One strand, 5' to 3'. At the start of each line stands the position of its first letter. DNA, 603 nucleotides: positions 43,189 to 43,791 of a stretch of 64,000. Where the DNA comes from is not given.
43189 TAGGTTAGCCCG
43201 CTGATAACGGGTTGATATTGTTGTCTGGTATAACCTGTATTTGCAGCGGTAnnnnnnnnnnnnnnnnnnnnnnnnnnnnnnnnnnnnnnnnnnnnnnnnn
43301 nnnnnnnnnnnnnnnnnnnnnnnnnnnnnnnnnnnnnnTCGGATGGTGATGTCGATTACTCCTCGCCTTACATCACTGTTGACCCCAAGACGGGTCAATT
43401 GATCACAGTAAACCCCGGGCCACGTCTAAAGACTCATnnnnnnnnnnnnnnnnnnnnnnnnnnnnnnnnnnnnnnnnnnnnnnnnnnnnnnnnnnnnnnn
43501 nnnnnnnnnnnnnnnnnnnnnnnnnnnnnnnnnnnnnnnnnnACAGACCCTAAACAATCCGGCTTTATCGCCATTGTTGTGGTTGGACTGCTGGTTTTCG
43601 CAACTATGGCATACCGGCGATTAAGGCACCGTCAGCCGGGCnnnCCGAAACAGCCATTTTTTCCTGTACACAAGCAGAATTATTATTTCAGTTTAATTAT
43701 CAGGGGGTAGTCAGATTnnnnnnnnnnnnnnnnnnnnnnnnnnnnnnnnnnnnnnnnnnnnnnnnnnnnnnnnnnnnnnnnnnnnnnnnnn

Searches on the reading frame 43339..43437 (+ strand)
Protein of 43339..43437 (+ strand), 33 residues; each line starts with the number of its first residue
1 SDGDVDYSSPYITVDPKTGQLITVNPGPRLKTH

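Call 98: search_dna_similar(query=window:43339-43437:+, collection=plasmids, mode=protein, max_evalue=1, max_rows=10)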
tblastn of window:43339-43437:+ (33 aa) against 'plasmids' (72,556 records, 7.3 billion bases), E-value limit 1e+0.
No match.

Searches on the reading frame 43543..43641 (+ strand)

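Call 27: search_protein_families(library=ncbifam, proteins=[window:43543-43641:+], max_evalue=10)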
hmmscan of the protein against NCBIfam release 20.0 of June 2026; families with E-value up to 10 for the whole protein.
seq(33 aa): 1 family
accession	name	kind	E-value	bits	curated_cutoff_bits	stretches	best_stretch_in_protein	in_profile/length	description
NF052590.1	ArlF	equivalog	0.017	15.3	110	1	6-27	6-27/137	archaellum stator protein ArlF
